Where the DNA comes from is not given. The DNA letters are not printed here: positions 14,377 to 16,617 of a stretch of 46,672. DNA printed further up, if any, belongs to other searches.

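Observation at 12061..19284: Eight-gene translationally coupled cluster around a classical AAA+ ATPase, a long coiled-coil protein and four small membrane proteins: candidate undescribed membrane-associated system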

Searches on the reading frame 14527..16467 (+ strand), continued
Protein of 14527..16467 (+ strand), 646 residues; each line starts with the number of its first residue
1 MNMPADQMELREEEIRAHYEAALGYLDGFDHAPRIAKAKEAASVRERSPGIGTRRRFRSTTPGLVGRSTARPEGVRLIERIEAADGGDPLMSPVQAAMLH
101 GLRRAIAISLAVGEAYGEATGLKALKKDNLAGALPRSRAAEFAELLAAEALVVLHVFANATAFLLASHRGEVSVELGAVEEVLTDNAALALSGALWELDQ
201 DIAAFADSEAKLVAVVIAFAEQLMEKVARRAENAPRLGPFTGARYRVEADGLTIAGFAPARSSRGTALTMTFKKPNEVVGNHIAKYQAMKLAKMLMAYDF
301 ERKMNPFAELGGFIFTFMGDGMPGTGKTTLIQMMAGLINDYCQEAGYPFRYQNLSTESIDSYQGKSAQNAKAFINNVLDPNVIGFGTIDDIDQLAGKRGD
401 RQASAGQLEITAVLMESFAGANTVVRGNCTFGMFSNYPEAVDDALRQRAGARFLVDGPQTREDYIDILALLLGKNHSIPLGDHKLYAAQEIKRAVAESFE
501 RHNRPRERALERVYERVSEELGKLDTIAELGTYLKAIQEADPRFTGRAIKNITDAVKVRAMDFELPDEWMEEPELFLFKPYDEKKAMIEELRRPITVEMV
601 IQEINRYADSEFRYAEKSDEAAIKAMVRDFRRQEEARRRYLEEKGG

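Call 42: find_encoding_contigs(protein=P0506, flank=10000, max_places=2)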
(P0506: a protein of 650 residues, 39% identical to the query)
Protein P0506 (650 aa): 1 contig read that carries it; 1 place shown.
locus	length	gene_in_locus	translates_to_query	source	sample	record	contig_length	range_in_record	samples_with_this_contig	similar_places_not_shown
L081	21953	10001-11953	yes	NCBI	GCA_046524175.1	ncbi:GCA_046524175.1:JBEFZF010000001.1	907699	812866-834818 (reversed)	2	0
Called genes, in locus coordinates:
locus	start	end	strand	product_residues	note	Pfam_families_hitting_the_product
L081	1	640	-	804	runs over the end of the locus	PF00676:E1_dh, PF02779:Transket_pyr, PF02780:Transketolase_C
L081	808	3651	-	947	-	-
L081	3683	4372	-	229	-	PF18306:LDcluster4, PF03641:Lysine_decarbox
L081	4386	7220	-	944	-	PF00005:ABC_tran (faint), PF02463:SMC_N (faint), PF13191:AAA_16 (faint), PF13555:AAA_29 (faint), PF17760:UvrA_inter, PF17755:UvrA_DNA-bind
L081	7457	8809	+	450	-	-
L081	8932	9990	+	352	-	-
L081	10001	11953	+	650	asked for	PF00004:AAA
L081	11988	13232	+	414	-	PF20343:DUF6638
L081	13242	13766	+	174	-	-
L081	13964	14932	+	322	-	PF00478:IMPDH (faint), PF03060:NMO, PF01070:FMN_dh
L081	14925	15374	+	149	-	PF19335:HMBD (faint)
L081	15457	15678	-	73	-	-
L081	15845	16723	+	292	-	-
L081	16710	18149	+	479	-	PF13145:Rotamase_2 (weak), PF13616:Rotamase_3, PF00639:Rotamase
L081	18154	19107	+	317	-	PF20030:bpMoxR, PF00004:AAA (weak), PF07726:AAA_3, PF07728:AAA_5, PF17863:AAA_lid_2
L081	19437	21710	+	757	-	PF00330:Aconitase, PF00694:Aconitase_C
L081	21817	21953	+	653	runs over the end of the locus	PF01987:AIM24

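Call 43: find_encoding_contigs(protein=P0472, flank=10000, max_places=2)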
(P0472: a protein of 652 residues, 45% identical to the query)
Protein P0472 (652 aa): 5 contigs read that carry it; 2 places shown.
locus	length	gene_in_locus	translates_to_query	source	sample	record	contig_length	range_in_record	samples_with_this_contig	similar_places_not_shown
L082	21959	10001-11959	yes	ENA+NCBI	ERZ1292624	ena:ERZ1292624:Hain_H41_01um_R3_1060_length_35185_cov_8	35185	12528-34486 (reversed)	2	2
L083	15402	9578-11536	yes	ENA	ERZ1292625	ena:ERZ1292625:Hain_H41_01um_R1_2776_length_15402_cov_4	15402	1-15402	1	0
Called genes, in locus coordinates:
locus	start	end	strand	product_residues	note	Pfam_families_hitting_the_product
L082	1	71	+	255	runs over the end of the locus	PF10410:DnaB_bind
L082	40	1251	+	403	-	PF03979:Sigma70_r1_1, PF00140:Sigma70_r1_2, PF04542:Sigma70_r2, PF04539:Sigma70_r3, PF04545:Sigma70_r4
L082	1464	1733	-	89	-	-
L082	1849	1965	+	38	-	-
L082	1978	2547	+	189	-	PF01814:Hemerythrin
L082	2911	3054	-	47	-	-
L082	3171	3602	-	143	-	PF00856:SET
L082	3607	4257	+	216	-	-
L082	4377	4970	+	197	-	PF09335:VTT_dom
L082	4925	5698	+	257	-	PF00561:Abhydrolase_1, PF00975:Thioesterase, PF12146:Hydrolase_4, PF12697:Abhydrolase_6, PF00326:Peptidase_S9 (weak)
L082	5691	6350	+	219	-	PF13641:Glyco_tranf_2_3 (weak), PF00535:Glycos_transf_2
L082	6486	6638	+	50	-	-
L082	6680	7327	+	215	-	PF10755:DUF2585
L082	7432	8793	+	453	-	-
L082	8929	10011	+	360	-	-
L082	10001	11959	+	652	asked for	PF00004:AAA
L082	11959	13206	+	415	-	PF20343:DUF6638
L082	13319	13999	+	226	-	-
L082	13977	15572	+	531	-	-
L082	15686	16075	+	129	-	-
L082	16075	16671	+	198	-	-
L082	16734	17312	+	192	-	PF09335:VTT_dom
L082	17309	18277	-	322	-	PF01018:GTP1_OBG, PF01926:MMR_HSR1, PF02421:FeoB_N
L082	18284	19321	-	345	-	PF01594:AI-2E_transport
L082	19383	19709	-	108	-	-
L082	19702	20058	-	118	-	-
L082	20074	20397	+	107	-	PF04993:TfoX_N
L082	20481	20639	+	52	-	-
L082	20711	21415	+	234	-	PF04452:Methyltrans_RNA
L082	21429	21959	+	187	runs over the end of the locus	PF04542:Sigma70_r2, PF08281:Sigma70_r4_2, PF04545:Sigma70_r4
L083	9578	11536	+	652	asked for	PF00004:AAA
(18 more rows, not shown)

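Call 47: find_encoding_contigs(protein=P0423, flank=8000, max_places=1)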
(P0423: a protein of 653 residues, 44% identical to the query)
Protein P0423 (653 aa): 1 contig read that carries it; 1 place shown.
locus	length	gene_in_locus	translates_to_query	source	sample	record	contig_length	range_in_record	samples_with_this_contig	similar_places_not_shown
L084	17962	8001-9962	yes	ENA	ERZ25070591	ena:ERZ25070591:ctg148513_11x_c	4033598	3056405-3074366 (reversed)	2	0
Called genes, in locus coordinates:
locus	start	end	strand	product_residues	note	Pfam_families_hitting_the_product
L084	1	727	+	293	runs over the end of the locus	PF00480:ROK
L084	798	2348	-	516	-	PF00082:Peptidase_S8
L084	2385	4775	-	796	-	PF17874:TPR_MalT (faint), PF00515:TPR_1 (faint), PF07719:TPR_2 (faint), PF13181:TPR_8 (faint), PF13424:TPR_12 (faint)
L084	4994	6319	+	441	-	-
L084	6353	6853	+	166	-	-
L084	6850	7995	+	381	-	-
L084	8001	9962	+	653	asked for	PF00004:AAA (weak)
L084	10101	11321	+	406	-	PF20343:DUF6638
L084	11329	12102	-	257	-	PF00583:Acetyltransf_1 (weak), PF13508:Acetyltransf_7 (weak)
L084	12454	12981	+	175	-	PF02482:Ribosomal_S30AE, PF16321:Ribosom_S30AE_C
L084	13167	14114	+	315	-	PF00294:PfkB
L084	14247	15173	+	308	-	PF14684:Tricorn_C1, PF03572:Peptidase_S41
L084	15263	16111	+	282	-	PF00753:Lactamase_B, PF19583:ODP (weak), PF23023:Anti-Pycsar_Apyc1 (weak), PF12706:Lactamase_B_2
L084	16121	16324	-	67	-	-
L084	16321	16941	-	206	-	PF00300:His_Phos_1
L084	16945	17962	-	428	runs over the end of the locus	PF14821:Thr_synth_N, PF00291:PALP, PF24857:THR4_C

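Call 48: find_encoding_contigs(protein=P0312, flank=8000, max_places=1)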
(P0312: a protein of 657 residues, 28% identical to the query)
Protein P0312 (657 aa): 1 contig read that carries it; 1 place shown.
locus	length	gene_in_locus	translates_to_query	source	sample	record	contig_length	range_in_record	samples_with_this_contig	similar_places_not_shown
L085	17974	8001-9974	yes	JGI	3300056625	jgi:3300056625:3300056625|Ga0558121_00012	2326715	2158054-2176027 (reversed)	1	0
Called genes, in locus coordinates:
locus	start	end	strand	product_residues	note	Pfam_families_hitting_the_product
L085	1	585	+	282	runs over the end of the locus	PF01553:Acyltransferase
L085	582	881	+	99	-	PF02686:GatC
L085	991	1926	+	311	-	PF02517:Rce1-like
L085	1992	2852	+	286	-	PF13621:Cupin_8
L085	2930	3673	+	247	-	PF05711:TylF, PF13578:Methyltransf_24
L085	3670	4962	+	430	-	PF00155:Aminotran_1_2, PF00202:Aminotran_3 (weak)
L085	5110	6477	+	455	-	-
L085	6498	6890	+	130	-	-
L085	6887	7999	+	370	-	-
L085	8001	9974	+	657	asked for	PF00004:AAA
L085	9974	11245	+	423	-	PF20343:DUF6638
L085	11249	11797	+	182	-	-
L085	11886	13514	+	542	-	-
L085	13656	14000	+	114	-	-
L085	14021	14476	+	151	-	PF00572:Ribosomal_L13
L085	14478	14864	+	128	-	PF00380:Ribosomal_S9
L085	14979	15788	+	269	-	PF00318:Ribosomal_S2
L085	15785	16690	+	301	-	PF00889:EF_TS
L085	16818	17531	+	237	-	PF00696:AA_kinase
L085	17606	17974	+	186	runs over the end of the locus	PF01765:RRF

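Call 49: find_encoding_contigs(protein=P0403, flank=8000, max_places=1)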
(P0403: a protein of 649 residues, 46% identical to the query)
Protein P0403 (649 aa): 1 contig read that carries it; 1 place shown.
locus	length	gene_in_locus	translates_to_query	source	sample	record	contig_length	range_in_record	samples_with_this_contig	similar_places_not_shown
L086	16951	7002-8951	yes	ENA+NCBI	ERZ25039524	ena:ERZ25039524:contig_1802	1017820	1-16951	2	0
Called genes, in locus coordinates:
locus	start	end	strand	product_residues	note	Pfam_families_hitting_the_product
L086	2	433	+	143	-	?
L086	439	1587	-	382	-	PF04055:Radical_SAM, PF19288:CofH_C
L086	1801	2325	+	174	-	PF00160:Pro_isomerase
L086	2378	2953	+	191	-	PF13302:Acetyltransf_3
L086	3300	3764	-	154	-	PF00355:Rieske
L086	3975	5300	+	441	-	-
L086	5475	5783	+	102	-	-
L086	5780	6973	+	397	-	-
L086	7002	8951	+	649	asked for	PF00004:AAA (weak)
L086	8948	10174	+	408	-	PF20343:DUF6638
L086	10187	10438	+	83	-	-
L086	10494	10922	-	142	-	-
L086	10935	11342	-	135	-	-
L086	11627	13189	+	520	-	-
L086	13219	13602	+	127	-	-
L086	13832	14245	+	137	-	PF13613:HTH_Tnp_4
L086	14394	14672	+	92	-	PF13359:DDE_Tnp_4, PF01609:DDE_Tnp_1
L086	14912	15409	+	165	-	PF17957:Big_7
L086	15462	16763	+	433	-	PF00108:Thiolase_N, PF00109:ketoacyl-synt (weak), PF02803:Thiolase_C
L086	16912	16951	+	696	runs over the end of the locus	PF00378:ECH_1, PF16113:ECH_2, PF02737:3HCDH_N, PF00725:3HCDH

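Call 55: search_dna_similar(query=window:14527-16464:+, collection=plasmids, mode=protein, max_evalue=1e-8, max_rows=15)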
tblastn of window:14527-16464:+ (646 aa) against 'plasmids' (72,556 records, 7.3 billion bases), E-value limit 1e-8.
Records with a match: 10; places in all: 10; records where one place covers at least 80% of the query: 10.
Best place of each record, by identity: <60% 10.
By first word of the organism name: Sinorhizobium 4; Vibrio 4; Shinella 1; Rhizobium 1.
By predicted mobility (MOB-suite, as given by PLSDB): non-mobilizable 10.
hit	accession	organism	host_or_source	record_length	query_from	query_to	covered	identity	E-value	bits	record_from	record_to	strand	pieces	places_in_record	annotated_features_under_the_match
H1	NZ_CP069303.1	Shinella sp. PSBB067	monoisolate,Minnesota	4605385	52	627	89%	56.8%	0e+0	622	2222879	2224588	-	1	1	none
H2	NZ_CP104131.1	Sinorhizobium sp. K101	Phaseolus vulgaris,cell ...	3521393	48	623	89%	55.7%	0e+0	621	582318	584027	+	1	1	none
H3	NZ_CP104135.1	Sinorhizobium sp. C101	Phaseolus vulgaris,cell ...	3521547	48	623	89%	55.7%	0e+0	621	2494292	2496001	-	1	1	none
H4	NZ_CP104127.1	Sinorhizobium sp. M103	Phaseolus vulgaris,cell ...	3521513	48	623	89%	55.7%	0e+0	620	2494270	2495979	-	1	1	none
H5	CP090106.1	Sinorhizobium meliloti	Medicago,Cell culture,Plant nodule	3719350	48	623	89%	55.6%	0e+0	623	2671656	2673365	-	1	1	ATP-binding protein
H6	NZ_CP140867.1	Rhizobium leguminosarum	Trifolium pratense,whole organism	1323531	75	627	86%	55.0%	0e+0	588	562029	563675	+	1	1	record has no annotation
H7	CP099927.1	Vibrio parahaemolyticus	Anadara tuberculosa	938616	75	627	86%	42.7%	3e-140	459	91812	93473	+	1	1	ATP-binding protein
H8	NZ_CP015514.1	Vibrio vulnificus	Mactra veneriformis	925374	75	627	86%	42.7%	5e-140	458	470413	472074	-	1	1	ATP-binding protein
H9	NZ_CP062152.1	Vibrio parahaemolyticus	oyster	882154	75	627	86%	42.2%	3e-138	453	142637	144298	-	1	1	ATP-binding protein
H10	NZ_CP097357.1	Vibrio parahaemolyticus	oyster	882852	75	627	86%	42.2%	3e-138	453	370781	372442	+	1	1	ATP-binding protein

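Call 57: get_annotated_region(hit=H5, flank=8000)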
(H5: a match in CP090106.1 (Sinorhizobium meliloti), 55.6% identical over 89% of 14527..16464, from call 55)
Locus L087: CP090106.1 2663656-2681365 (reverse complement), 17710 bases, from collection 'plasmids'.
description: Sinorhizobium meliloti strain Ak57 plasmid pSymB, complete sequence
organism: Sinorhizobium meliloti (NCBI taxid 382)
taxonomy: Bacteria; Pseudomonadota; Alphaproteobacteria; Hyphomicrobiales; Rhizobiaceae; Sinorhizobium; Sinorhizobium meliloti
host: -; source: Medicago,Cell culture,Plant nodule; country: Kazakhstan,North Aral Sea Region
typing (MOB-suite, as given by PLSDB): non-mobilizable
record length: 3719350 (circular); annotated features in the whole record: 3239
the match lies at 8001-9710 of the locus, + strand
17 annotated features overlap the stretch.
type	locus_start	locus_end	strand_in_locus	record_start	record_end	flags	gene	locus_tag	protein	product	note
CDS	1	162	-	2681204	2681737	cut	-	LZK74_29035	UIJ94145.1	ATP-binding protein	-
CDS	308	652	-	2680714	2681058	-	-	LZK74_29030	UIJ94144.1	metalloregulator ArsR/SmtB family transcription factor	-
CDS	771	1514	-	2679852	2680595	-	-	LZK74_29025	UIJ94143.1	HugZ family protein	-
CDS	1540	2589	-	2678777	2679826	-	choV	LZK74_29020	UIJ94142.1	choline ABC transporter ATP-binding protein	-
CDS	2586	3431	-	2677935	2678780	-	choW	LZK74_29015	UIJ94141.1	choline ABC transporter permease subunit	-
CDS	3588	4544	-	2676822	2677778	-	-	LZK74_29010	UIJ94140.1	choline ABC transporter substrate-binding protein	-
CDS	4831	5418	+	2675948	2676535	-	-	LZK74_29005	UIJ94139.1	thymidine kinase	-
CDS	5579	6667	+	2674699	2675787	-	-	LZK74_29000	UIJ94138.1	hypothetical protein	-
CDS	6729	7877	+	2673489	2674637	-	-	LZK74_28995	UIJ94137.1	hypothetical protein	-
CDS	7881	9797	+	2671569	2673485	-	-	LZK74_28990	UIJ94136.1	ATP-binding protein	-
CDS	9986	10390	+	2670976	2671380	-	-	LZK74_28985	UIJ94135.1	endonuclease domain-containing protein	-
CDS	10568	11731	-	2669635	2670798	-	-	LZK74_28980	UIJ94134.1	IS4-like element ISRm16 family transposase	-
CDS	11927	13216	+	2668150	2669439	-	-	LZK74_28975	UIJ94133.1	hypothetical protein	-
CDS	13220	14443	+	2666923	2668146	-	-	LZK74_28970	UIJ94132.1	DUF2333 family protein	-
CDS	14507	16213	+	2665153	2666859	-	-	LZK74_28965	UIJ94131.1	formate--tetrahydrofolate ligase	-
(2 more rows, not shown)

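Call 58: get_annotated_region(hit=H8, flank=8000)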
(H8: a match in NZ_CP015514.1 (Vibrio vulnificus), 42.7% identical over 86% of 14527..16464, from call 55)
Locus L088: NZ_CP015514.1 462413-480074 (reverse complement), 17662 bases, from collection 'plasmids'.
description: Vibrio vulnificus strain FORC_036 plasmid unnamed, complete sequence
organism: Vibrio vulnificus (NCBI taxid 672)
taxonomy: Bacteria; Pseudomonadota; Gammaproteobacteria; Vibrionales; Vibrionaceae; Vibrio; Vibrio vulnificus
host: -; source: Mactra veneriformis; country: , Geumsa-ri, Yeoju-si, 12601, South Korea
typing (MOB-suite, as given by PLSDB): non-mobilizable
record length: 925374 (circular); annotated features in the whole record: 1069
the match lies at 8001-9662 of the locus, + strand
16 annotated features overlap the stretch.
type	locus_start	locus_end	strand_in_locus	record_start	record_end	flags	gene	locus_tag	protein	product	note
CDS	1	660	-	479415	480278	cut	-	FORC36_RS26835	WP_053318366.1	hypothetical protein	-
CDS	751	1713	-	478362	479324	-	-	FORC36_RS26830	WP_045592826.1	hypothetical protein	-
CDS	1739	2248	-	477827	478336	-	-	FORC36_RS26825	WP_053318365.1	hypothetical protein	-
CDS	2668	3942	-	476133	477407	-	-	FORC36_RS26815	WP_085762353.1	RNase H family protein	-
CDS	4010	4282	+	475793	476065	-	-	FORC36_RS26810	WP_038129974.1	hypothetical protein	-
CDS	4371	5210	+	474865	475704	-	-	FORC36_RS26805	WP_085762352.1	hypothetical protein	-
CDS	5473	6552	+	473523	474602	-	-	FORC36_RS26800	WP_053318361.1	hypothetical protein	-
CDS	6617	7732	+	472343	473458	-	-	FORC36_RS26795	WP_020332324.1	hypothetical protein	-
CDS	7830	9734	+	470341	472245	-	-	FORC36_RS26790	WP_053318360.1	ATP-binding protein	-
CDS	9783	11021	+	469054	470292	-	-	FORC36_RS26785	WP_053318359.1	DUF6638 family protein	-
CDS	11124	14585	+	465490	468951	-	mfd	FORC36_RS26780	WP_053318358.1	transcription-repair coupling factor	GO:0006281 - DNA repair [Evidence IEA]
CDS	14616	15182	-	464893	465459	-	-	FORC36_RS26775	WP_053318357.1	DUF3592 domain-containing protein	-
CDS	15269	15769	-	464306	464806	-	-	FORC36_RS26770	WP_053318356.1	hypothetical protein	-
CDS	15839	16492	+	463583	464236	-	-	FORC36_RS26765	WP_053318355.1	hypothetical protein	-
CDS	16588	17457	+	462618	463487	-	-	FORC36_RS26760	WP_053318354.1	A24 family peptidase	-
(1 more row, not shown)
